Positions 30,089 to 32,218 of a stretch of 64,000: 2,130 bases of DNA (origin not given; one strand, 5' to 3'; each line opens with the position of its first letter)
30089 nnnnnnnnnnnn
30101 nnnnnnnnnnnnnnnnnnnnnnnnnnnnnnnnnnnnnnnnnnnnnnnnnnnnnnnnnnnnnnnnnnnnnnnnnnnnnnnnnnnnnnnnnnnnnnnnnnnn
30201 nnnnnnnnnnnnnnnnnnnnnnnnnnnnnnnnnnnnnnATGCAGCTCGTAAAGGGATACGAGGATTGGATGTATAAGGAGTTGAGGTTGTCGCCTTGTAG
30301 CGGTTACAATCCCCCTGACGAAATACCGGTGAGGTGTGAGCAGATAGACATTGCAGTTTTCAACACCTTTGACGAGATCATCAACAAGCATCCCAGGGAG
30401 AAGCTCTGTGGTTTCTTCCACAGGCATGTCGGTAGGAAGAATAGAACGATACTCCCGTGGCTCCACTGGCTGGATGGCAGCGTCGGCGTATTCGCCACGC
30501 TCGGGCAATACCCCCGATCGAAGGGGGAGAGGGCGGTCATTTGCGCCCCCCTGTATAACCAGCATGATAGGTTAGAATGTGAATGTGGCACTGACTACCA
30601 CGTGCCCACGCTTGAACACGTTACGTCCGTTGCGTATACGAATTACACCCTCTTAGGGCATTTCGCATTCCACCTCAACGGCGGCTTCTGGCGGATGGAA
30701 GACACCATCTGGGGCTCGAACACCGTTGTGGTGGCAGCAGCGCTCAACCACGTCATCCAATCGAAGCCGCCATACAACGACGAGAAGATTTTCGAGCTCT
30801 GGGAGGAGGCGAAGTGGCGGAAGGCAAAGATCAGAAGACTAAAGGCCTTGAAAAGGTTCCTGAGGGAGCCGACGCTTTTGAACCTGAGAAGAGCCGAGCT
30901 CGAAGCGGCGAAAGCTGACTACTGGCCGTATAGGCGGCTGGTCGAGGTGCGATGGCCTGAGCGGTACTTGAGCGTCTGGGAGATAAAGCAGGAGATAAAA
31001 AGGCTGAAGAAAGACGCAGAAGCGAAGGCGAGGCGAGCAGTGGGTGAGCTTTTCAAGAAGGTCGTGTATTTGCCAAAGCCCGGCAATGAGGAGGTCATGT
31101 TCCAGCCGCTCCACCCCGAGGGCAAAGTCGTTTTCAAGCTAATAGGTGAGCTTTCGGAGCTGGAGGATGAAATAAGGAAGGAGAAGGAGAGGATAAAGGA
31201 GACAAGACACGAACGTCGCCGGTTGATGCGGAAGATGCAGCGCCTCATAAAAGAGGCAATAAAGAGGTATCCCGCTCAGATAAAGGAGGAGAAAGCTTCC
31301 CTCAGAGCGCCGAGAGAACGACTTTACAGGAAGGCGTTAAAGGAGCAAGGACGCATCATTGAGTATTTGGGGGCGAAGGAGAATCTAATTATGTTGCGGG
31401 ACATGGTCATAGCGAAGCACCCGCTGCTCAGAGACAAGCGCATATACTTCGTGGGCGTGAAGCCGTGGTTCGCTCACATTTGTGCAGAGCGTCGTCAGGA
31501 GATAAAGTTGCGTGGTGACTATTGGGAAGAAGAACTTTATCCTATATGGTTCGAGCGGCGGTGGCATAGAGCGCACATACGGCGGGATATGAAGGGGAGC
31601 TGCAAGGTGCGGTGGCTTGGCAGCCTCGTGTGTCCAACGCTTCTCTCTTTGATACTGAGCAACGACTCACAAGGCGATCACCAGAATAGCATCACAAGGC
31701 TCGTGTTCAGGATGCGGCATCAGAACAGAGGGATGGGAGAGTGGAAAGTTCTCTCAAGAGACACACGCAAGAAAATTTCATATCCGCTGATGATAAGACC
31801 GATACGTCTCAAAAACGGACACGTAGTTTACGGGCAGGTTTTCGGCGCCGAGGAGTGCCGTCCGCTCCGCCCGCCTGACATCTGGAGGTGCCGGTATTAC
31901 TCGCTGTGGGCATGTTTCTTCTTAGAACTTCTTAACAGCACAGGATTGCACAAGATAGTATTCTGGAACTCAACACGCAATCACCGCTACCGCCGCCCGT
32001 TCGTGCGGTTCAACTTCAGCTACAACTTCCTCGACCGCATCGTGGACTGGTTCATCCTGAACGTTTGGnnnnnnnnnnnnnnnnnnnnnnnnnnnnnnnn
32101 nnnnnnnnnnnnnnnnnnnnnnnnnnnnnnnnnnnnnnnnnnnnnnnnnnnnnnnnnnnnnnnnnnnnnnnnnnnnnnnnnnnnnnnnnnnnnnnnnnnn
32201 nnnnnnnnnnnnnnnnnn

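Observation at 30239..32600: Large ORFan with foreign-looking codon usage abutting tRNA-Arg and followed by hairpin-rich non-coding DNA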

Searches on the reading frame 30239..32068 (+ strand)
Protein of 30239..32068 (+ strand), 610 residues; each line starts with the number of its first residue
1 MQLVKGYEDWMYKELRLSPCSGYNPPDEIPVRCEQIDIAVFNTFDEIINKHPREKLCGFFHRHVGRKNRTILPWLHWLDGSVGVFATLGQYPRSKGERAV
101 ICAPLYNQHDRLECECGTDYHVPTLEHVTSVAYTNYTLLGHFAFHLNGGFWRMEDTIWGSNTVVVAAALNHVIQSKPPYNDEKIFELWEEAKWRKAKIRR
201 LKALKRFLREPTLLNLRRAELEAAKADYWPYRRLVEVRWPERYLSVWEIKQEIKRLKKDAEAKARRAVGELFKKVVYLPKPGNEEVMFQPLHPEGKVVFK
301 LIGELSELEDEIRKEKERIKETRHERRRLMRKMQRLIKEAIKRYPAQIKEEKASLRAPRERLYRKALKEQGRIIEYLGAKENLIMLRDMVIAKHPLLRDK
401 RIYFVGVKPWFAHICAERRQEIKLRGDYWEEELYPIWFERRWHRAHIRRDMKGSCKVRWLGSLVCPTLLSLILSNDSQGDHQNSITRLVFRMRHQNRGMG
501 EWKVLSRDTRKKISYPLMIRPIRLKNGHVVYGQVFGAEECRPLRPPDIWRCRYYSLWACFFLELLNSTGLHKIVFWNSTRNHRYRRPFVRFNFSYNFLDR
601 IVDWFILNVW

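Call 4: search_protein_families(library=pfam, proteins=[window:30239-32068:+], max_evalue=1)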
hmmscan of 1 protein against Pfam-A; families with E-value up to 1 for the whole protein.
window:30239-32068:+ (610 aa): 5 families
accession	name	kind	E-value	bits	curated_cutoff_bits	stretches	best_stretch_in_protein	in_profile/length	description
PF16523.10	betaPIX_CC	-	0.024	14.9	26.8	1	246-276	41-73/85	betaPIX coiled coil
PF20237.3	DUF6594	-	0.069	13.5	30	1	300-389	30-136/238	Family of unknown function (DUF6594)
PF02841.20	GBP_C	-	0.087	12.6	24.3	1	307-375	211-279/297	Guanylate-binding protein, C-terminal domain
PF16740.10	SKA2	-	0.16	12.2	30.1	1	291-338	32-80/110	Spindle and kinetochore-associated protein 2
PF03938.19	OmpH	-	0.58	10.8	32.4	0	304-383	34-113/141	Outer membrane protein (OmpH-like)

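Call 7: find_homologous_proteins(query=window:30239-32068:+, max_evalue=0.001)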
Query window:30239-32068:+ (610 aa): 2 proteins with E <= 0.001 among 8000 candidates.
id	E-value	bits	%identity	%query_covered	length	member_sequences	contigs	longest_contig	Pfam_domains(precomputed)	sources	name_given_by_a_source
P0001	0.0e+0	1432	100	100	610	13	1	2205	-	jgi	-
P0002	7.1e-221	753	57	100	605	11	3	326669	-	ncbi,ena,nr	ncbi:MAG: hypothetical protein OD814_000904 [Candidatus Alkanophagales archaeon MCA70_species_1]|nr:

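Call 8: search_protein_families(library=ncbifam, proteins=[window:30239-32068:+], max_evalue=0.01)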
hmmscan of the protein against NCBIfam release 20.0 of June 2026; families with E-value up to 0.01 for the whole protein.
window:30239-32068:+ (610 aa): 0 families

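Call 9: find_encoding_contigs(protein=P0002, flank=10000, max_places=6)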
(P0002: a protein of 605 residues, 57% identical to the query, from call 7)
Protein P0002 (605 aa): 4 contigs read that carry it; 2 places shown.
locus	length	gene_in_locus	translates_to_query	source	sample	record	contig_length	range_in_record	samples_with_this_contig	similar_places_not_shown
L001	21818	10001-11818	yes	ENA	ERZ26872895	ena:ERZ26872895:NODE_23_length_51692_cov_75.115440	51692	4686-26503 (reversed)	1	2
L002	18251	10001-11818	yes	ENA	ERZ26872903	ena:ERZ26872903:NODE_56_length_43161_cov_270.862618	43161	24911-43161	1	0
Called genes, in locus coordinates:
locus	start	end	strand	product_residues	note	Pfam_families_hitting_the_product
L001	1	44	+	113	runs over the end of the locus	PF04266:ASCH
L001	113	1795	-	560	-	PF05496:RuvB_N (weak), PF14890:Intein_splicing, PF00004:AAA (weak), PF13177:DNA_pol3_delta2, PF25361:AAA_lid_RFC1 (weak), PF16193:AAA_assoc_2 (weak), PF21960:RCF1-5-like_lid (weak), PF08542:Rep_fac_C, +1 more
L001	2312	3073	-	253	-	PF02146:SIR2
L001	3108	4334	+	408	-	PF27098:Rv0959_3rd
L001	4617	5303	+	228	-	PF12802:MarR_2 (weak), PF13545:HTH_Crp_2 (faint), PF01982:CTP-dep_RFKase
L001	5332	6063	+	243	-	PF00926:DHBP_synthase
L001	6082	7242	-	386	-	PF14306:PUA_2, PF01747:ATP-sulfurylase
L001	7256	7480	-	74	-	-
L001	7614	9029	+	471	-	PF23545:Zn_ribbon_HMPTM, PF04055:Radical_SAM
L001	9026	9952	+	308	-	PF09721:Exosortase_EpsH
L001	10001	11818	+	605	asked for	-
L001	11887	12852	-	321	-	PF14397:ATPgrasp_ST (faint), PF02655:ATP-grasp_3, PF07478:Dala_Dala_lig_C (weak)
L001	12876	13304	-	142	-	-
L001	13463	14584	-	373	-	PF04055:Radical_SAM, PF13353:Fer4_12 (weak), PF13186:SPASM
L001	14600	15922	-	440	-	PF01979:Amidohydro_1, PF12890:DHOase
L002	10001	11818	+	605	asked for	-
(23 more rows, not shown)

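Call 10: find_encoding_contigs(protein=P0001, flank=10000, max_places=6)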
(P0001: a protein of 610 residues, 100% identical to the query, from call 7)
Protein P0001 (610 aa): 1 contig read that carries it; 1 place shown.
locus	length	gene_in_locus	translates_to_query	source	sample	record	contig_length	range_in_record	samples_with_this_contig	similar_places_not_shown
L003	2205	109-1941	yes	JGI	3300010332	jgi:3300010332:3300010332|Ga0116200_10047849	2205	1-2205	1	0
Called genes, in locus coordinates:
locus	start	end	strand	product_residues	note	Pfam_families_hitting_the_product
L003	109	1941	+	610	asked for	-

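Call 21: search_protein_representatives(alignment_id=A1)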
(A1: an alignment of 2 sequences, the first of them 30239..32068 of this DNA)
Query: 2 sequences, 611 profile positions. Proteins with E-value up to 0.001 (for the whole library): 14; up to 1e-10: 11; up to 1e-30: 7. The best 14 are listed.
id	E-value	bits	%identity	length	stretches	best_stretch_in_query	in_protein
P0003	1.1e-102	360.9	-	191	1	1-192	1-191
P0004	3.0e-73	263.7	-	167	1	305-463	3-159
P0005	3.7e-73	263.4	-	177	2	467-580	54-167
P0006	8.0e-49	183.0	-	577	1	58-606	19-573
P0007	5.7e-44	167.0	-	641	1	22-598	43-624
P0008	1.5e-36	142.5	-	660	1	16-609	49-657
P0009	4.6e-35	137.6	-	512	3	18-204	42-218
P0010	2.7e-22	95.4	-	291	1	23-261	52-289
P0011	6.0e-20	87.6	-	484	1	42-271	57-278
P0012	1.3e-14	70.0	-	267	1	420-551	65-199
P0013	7.2e-12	61.0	-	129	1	496-607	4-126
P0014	1.7e-09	53.1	-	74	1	305-354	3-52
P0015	6.0e-08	48.0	-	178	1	440-563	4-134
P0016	1.7e-07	46.5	-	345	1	27-226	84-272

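Call 22: predict_structure(alignment_id=A1)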
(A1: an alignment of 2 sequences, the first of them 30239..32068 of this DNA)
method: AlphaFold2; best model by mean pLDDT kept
length: 610 residues; sequences in the alignment: 2
mean_pLDDT: 35.5   pTM: 0.34
mean pLDDT of the five models: 35.5, 32.7, 32.0, 31.9, 29.2
residues with pLDDT >= 90: 2; 70-90: 35; 50-70: 53; < 50: 520
segments of 3 or more residues with pLDDT < 50: 1-179, 227-246, 266-303, 340-610
pLDDT, mean of each block of 10 residues (from residue 1): 28 30 26 25 32 32 30 28 28 27 26 25 23 26 27 27 31 39 49 68 74 66 53 30 45 68 48 34 35 32 62 84 67 50 41 34 33 29 33 31 25 25 27 27 29 30 30 31 31 28 33 26 26 25 26 29 32 25 23 27 30
secondary structure, 60 per line:
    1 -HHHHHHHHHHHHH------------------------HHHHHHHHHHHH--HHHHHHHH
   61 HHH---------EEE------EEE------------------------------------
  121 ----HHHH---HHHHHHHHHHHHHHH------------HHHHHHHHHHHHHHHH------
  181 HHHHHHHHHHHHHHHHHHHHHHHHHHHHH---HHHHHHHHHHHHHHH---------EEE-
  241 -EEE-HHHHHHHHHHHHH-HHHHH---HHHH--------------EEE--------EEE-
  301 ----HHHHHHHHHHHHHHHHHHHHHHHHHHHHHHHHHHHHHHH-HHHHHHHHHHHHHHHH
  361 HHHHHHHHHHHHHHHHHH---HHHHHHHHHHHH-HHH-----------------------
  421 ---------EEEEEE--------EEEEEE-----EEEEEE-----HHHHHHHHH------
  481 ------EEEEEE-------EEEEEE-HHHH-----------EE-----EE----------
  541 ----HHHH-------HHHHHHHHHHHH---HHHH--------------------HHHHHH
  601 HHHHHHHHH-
elements in order: H2-14 H39-50 H53-63 E73-75 E82-84 H125-128 H132-146 H159-174 H181-209 H213-227 E237-239 E242-244 H246-258 H260-264 H268-271 E286-288 E297-299 H305-343 H345-378 H382-393 E430-435 E444-449 E455-460 H466-474 E487-492 E500-505 H507-510 H545-548 H556-567 H571-574 H595-609

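Call 25: find_homologous_proteins(query=A2, max_evalue=0.001)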
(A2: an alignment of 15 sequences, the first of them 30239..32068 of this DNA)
Query A2 (15 sequences) (610 aa, profile of the alignment): 5 proteins with E <= 0.001 among 8000 candidates.
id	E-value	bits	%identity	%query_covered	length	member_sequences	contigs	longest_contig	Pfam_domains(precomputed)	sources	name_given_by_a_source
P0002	8.5e-217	739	57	100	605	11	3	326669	-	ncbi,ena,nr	ncbi:MAG: hypothetical protein OD814_000904 [Candidatus Alkanophagales archaeon MCA70_species_1]|nr:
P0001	3.4e-208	711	100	100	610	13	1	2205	-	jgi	-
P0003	4.1e-67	245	52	31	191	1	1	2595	-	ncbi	ncbi:MAG: hypothetical protein DRN91_09210, partial [Candidatus Alkanophagales archaeon]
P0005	6.9e-57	212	58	21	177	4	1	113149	-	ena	-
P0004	2.8e-36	144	81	25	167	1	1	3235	-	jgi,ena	-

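Call 34: list_cluster_members(proteins=[P0006, P0007, P0008, P0009, P0010, P0011, P0012, P0013, P0015, P0016])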
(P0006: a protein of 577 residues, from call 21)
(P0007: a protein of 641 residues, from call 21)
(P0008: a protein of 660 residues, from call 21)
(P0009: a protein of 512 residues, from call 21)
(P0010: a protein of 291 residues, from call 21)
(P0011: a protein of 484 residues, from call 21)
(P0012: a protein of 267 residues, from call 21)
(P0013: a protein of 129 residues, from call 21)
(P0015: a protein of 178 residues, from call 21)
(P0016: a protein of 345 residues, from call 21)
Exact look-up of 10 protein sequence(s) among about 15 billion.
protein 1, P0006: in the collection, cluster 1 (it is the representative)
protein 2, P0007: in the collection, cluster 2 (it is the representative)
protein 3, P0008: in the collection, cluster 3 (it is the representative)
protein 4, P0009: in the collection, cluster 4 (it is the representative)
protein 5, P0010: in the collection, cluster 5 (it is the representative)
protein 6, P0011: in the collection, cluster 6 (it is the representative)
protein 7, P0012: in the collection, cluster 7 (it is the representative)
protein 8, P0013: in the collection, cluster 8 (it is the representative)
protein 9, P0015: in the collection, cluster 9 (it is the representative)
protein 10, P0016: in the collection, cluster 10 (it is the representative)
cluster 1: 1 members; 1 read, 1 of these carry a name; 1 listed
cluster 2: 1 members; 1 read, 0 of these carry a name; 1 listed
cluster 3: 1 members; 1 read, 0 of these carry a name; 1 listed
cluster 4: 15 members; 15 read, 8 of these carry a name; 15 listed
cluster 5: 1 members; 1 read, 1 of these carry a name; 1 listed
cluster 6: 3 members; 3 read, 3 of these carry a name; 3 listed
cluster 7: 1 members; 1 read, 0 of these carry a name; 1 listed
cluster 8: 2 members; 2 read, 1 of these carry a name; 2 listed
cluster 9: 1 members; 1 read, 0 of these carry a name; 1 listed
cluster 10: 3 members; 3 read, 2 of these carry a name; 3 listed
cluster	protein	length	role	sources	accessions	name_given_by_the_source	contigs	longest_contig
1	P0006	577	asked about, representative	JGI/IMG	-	hypothetical protein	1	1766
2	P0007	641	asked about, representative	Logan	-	-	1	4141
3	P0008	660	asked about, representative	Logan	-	-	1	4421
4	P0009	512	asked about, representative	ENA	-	-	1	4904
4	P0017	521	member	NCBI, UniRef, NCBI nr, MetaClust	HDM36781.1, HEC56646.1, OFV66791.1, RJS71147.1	MAG TPA: hypothetical protein ENG09_06015 [Candidatus Syntrophoarchaeum butanivorans] | Uncharacterized protein n=1 Tax=Candidatus Syntropharchaeum butanivorans TaxID=1839936 ... | MAG: hypothetical protein SBU_000084 [Candidatus Syntrophoarchaeum butanivorans]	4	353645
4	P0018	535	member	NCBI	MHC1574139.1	MAG: hypothetical protein ACXQTJ_06835, partial [Candidatus Syntropharchaeales archaeon]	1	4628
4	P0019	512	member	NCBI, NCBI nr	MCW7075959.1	MAG: hypothetical protein OCU18_01510 [Candidatus Syntrophoarchaeum sp.] | hypothetical protein [Candidatus Syntrophoarchaeum sp.]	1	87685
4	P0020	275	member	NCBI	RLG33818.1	hypothetical protein DRN98_03420, partial [Methanosarcinales archaeon]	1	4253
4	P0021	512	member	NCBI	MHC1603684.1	MAG: hypothetical protein ACXQTK_03125 [Candidatus Syntropharchaeales archaeon]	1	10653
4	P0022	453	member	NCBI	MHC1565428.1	MAG: hypothetical protein ACXQS6_03815, partial [Candidatus Syntropharchaeales archaeon]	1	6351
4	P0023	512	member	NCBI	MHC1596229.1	MAG: hypothetical protein ACXQTO_05200 [Candidatus Syntropharchaeales archaeon]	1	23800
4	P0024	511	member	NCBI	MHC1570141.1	MAG: hypothetical protein ACXQTA_03835, partial [Candidatus Syntropharchaeales archaeon]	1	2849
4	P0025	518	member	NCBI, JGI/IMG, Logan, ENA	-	-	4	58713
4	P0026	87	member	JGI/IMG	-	-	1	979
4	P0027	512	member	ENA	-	-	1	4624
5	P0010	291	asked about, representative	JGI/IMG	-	hypothetical protein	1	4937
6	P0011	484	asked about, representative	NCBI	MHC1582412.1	MAG: hypothetical protein ACXQT5_05405 [Candidatus Syntropharchaeia archaeon]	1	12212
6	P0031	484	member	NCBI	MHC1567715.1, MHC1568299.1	MAG: hypothetical protein ACXQTD_08470 [Candidatus Syntropharchaeia archaeon]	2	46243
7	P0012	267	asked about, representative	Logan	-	-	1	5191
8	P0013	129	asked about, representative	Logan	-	-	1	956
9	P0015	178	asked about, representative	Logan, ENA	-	-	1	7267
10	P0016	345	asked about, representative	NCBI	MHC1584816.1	MAG: hypothetical protein ACXQS7_00930, partial [Candidatus Syntropharchaeia archaeon]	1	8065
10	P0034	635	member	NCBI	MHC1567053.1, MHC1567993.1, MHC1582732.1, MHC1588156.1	MAG: hypothetical protein ACXQT5_07140 [Candidatus Syntropharchaeia archaeon]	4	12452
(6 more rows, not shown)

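Call 35: find_encoding_contigs(protein=P0017, flank=8000, max_places=3)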
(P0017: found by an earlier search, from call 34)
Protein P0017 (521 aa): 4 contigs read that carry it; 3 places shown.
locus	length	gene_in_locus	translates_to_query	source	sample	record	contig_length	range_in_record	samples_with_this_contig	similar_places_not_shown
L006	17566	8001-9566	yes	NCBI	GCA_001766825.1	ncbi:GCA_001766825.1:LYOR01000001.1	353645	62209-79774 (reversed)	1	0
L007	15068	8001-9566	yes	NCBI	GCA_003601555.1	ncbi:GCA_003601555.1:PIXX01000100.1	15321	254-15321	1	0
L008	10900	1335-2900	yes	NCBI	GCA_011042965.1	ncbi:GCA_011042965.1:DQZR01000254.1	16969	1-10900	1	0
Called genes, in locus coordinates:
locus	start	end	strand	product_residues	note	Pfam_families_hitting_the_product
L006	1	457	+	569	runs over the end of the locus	-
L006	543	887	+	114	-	-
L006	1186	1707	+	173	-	-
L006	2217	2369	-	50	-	-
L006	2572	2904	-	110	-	PF11950:DUF3467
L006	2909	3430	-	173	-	-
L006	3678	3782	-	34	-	-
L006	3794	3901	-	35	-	-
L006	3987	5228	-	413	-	-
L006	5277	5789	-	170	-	PF00994:MoCF_biosynth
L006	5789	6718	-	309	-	PF03747:ADP_ribosyl_GH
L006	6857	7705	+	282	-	-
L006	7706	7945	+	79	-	-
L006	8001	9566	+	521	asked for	-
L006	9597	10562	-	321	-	PF05569:Peptidase_M56 (weak), PF01435:Peptidase_M48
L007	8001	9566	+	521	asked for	-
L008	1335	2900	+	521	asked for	-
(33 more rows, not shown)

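Call 40: search_solved_structures(query=A4, max_evalue=10)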
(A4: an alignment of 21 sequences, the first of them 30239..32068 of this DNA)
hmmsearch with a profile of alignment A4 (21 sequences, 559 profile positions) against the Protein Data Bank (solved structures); distinct sequences matched with E-value up to 10: 16.
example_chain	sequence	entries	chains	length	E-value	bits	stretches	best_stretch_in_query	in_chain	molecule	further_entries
9ijj_A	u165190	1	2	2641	0.0023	19.8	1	255-349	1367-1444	Cilia and flagella associated protein 46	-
6zu5_LF0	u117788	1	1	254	0.026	16.4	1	289-370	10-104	uL30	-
6egc_A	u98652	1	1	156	0.17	13.7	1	248-333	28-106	SC_2L4HC2_23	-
6h9l_A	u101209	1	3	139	0.2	13.4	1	279-341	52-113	Uncharacterized protein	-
36iu_K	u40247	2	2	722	0.83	11.4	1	242-361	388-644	Isoform C of Bromodomain-containing protein 4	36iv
5abs_A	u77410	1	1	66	1.2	10.8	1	267-309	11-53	SH3 DOMAIN-CONTAINING KINASE-BINDING PROTEIN 1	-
2n64_A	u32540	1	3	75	1.5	10.5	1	262-310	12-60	SH3 domain-containing kinase-binding protein 1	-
3izy_P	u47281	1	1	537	1.6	10.4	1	245-334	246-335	Translation initiation factor IF-2, mitochondrial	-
5zui_A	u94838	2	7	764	1.7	10.4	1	268-364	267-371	Heat Shock Protein 104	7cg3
8qat_A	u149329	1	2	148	1.9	10.2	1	281-350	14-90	Protein Hook homolog 3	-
4v7e_CW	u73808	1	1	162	2.4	9.9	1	264-307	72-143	60S ribosomal protein L24E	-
5izs_A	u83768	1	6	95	3.8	9.2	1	249-294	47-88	Designed protein 5L6HC3_1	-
5d4w_A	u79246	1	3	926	4.9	8.9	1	268-364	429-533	Putative heat shock protein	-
36hb_C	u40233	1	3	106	5.5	8.7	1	246-332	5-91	CAM1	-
9itj_U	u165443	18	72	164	6.2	8.5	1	257-330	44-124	ATP synthase subunit b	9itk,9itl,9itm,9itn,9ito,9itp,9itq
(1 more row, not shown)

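Call 41: search_protein_families(library=pfam, alignment_id=A4, max_evalue=0.1)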
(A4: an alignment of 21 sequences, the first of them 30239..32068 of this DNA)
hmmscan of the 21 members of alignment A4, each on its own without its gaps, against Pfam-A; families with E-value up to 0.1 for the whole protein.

A. member 1, window:30239-32068:+ (610 aa): 3 families
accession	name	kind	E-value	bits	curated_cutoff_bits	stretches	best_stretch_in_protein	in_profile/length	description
PF16523.10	betaPIX_CC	-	0.024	14.9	26.8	0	246-276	41-73/85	betaPIX coiled coil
PF20237.3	DUF6594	-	0.069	13.5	30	0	300-389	30-136/238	Family of unknown function (DUF6594)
PF02841.20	GBP_C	-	0.087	12.6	24.3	0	307-375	211-279/297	Guanylate-binding protein, C-terminal domain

B. families by the number of members that match (of 21 scanned): 7 families
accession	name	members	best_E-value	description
PF03445.19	DUF294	3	0.02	Putative nucleotidyltransferase DUF294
PF11559.13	ADIP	1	0.0034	Afadin- and alpha -actinin-Binding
PF16523.10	betaPIX_CC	1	0.024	betaPIX coiled coil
PF12998.12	ING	1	0.039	Inhibitor of growth proteins N-terminal histone-binding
PF23375.1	DUF7094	1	0.062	Family of unknown function (DUF7094)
PF20237.3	DUF6594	1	0.069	Family of unknown function (DUF6594)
PF02841.20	GBP_C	1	0.087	Guanylate-binding protein, C-terminal domain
